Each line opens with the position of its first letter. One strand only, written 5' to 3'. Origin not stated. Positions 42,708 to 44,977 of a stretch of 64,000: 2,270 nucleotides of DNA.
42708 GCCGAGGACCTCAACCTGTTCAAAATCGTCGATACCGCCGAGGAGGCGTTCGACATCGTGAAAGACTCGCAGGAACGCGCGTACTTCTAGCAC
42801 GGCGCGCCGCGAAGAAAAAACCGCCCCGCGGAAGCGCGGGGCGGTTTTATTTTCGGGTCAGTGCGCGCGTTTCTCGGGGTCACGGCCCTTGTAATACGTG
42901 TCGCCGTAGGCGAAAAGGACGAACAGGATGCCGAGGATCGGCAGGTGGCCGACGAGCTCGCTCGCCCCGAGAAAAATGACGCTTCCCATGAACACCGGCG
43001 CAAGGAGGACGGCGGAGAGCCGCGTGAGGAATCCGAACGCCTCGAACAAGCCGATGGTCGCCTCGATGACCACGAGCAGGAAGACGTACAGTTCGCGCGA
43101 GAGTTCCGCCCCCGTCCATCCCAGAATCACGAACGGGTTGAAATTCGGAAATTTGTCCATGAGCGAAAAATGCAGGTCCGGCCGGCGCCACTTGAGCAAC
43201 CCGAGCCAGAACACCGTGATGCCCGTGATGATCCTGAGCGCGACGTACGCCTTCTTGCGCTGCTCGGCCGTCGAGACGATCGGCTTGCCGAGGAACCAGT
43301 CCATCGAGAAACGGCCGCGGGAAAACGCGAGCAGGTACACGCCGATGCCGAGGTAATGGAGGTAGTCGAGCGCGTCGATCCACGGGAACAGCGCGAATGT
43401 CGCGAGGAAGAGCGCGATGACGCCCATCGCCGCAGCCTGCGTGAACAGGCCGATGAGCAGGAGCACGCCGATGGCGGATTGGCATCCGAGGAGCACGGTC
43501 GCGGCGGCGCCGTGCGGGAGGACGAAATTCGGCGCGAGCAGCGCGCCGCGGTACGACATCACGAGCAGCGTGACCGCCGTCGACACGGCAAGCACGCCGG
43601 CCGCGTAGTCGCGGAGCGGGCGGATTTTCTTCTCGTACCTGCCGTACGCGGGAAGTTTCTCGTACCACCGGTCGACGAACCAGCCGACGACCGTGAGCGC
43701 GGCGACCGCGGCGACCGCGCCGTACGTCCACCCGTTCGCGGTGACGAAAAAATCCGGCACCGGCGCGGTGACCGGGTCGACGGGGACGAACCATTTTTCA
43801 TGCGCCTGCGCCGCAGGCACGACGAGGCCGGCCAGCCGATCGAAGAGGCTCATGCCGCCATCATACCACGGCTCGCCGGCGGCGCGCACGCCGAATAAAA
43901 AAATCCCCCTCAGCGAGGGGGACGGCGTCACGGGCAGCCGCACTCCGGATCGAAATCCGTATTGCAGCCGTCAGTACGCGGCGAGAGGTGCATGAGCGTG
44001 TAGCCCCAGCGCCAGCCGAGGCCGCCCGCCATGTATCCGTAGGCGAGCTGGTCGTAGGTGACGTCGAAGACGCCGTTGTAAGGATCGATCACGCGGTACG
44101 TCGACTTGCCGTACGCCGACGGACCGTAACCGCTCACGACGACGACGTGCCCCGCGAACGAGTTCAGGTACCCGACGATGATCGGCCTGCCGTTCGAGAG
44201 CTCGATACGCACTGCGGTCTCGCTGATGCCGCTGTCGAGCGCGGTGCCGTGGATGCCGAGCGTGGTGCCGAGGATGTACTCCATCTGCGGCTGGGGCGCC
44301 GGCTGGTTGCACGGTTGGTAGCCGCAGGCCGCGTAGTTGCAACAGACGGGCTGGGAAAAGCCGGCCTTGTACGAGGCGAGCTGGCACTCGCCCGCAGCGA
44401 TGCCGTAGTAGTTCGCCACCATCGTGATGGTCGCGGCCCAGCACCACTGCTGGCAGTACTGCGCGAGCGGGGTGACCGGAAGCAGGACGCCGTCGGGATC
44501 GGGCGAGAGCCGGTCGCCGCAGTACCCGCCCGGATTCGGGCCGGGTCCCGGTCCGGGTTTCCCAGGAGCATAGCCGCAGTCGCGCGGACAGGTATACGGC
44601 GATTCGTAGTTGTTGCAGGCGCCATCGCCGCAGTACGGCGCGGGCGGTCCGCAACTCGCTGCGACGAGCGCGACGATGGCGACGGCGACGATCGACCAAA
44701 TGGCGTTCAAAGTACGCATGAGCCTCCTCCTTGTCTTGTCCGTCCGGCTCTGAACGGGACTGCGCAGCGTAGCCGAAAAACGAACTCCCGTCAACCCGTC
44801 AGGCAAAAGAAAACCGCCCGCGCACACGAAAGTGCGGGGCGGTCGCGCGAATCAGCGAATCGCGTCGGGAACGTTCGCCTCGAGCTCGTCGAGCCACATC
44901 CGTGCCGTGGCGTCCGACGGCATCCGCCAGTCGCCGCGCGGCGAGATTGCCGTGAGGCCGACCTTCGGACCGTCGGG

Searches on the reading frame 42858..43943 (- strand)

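Call 15: search_protein_families(library=pfam, proteins=[window:42858-43943:-])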
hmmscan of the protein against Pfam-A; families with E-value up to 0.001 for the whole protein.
window:42858-43943:- (361 aa): 2 families
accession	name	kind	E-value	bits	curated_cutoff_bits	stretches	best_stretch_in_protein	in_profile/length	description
PF04173.18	DoxD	-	1.2e-05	25.7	22.7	0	288-328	69-107/167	TQO small subunit DoxD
PF07681.17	DoxX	-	0.00076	20.5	23.6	1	234-324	3-82/85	DoxX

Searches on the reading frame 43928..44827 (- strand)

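Call 15: search_protein_families(library=pfam, proteins=[window:43928-44827:-])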
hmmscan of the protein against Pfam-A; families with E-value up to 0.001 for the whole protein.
window:43928-44827:- (299 aa): 2 families
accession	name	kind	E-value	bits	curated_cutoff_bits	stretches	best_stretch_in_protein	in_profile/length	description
PF12385.14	Peptidase_C70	-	1.9e-07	31.5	19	1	125-252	16-126/141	Papain-like cysteine protease AvrRpt2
PF13529.12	Peptidase_C39_2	-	7.4e-06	27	24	1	117-250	2-143/143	Peptidase_C39 like family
